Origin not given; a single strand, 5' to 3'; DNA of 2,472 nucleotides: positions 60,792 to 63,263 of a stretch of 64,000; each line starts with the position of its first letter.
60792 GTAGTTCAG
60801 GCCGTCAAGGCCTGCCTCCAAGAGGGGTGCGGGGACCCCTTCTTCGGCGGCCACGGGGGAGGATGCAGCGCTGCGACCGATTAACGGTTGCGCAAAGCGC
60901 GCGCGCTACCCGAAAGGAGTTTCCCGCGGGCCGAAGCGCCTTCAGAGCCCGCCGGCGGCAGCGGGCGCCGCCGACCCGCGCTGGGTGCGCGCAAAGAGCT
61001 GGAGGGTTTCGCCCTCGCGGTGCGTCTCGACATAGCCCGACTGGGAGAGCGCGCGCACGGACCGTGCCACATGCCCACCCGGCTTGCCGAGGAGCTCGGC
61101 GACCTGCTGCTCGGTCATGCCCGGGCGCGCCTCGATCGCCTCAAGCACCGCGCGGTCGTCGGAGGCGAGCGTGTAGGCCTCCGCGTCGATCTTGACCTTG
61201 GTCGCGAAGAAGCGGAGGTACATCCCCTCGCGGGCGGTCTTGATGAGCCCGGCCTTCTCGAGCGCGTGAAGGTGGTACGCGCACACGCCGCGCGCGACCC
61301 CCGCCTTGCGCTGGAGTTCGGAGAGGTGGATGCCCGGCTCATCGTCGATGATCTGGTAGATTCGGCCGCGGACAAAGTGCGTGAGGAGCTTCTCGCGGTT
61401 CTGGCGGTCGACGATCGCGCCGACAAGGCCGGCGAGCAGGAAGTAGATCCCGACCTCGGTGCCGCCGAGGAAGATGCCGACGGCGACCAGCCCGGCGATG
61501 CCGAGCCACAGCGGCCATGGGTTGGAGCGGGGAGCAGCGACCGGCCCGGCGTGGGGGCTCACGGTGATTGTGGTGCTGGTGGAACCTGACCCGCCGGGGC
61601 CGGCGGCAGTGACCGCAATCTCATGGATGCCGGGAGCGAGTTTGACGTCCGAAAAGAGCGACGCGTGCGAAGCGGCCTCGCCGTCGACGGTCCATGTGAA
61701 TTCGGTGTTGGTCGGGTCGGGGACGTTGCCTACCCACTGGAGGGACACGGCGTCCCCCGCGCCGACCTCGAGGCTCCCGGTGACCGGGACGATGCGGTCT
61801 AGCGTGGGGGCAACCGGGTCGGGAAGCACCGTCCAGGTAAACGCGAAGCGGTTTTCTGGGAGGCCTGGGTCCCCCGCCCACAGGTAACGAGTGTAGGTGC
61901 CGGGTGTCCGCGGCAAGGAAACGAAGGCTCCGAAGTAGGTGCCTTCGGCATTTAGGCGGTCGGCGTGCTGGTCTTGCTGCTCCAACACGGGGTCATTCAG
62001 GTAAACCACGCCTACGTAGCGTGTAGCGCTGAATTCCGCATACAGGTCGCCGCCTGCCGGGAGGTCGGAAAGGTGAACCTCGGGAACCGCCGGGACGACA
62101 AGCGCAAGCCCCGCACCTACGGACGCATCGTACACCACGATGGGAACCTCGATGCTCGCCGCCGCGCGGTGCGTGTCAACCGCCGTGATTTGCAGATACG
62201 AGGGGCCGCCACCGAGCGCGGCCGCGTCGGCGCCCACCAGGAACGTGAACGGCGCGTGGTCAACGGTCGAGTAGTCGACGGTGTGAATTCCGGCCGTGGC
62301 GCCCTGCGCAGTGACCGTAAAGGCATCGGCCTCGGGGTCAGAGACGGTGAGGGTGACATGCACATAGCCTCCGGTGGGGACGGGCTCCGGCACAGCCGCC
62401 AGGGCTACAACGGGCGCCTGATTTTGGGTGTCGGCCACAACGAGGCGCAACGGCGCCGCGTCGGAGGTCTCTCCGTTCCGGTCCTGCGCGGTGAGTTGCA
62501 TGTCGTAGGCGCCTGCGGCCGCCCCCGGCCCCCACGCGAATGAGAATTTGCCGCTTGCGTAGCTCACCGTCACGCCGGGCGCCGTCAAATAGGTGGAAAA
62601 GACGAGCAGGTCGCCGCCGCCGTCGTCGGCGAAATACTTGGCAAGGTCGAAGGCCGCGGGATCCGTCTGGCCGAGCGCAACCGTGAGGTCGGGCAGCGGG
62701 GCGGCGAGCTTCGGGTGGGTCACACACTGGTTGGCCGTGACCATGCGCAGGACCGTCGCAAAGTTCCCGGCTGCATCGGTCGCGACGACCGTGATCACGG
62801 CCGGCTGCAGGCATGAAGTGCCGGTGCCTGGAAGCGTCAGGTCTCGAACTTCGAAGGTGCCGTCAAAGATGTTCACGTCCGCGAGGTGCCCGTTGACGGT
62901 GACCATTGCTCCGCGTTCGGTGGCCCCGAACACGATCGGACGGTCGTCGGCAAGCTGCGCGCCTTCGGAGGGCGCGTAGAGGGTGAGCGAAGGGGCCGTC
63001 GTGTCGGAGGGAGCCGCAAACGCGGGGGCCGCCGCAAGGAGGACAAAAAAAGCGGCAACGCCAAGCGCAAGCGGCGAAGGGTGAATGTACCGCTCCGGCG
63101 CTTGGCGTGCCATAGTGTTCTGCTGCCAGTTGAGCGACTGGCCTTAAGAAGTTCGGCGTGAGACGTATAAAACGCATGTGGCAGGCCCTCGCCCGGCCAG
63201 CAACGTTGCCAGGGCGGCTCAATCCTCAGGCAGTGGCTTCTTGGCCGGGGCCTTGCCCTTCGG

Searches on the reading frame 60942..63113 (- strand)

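Call 65: search_protein_families(library=pfam, proteins=[window:60942-63113:-], max_evalue=0.01)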
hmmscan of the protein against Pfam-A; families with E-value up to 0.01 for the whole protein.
window:60942-63113:- (723 aa): 15 families
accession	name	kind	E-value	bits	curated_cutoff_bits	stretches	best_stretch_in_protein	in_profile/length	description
PF13412.12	HTH_24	-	1.5e-15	57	21.9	2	584-625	7-48/48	Winged helix-turn-helix DNA-binding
PF12840.13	HTH_20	-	4.6e-10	39.8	27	1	579-626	3-50/51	Helix-turn-helix domain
PF24266.1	HTH_HVO_0163_N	-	1e-09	38.8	31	1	581-639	3-61/70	HVO_0163, N-terminal HTH domain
PF12802.13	MarR_2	-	7.9e-08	32.8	27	1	655-701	9-56/61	MarR family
PF09339.16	HTH_IclR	-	8.7e-08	32.3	22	1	655-697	7-50/52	IclR helix-turn-helix domain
PF09136.16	Glucodextran_B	-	1.7e-07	31.5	27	1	41-128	1-82/83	Glucodextranase, domain B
PF01047.28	MarR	-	3.2e-06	27.4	24.6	1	587-625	10-48/59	MarR family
PF13463.12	HTH_27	-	0.00028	21.5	22.2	0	651-699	3-52/68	Winged helix DNA-binding domain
PF01978.25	TrmB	-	0.00028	21.1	25.6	0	656-700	13-57/68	Sugar-specific transcriptional regulator TrmB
PF00801.26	PKD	-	0.0003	21.2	23.5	1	450-518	11-80/80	PKD domain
PF25212.1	HVO_A0114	-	0.0009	19.4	27.6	0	648-706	19-77/84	HVO_A0114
PF13385.13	Laminin_G_3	-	0.0035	17.9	27.6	0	223-297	57-125/151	Concanavalin A-like lectin/glucanases superfamily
PF17936.7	Big_6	-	0.004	17.8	27.6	0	52-120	8-75/83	Bacterial Ig domain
PF01022.26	HTH_5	-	0.0047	17.2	22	0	598-625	19-46/47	Bacterial regulatory protein, arsR family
PF04355.18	BamE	-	0.0088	16.3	23.2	0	663-679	13-29/71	Outer membrane protein assembly factor BamE domain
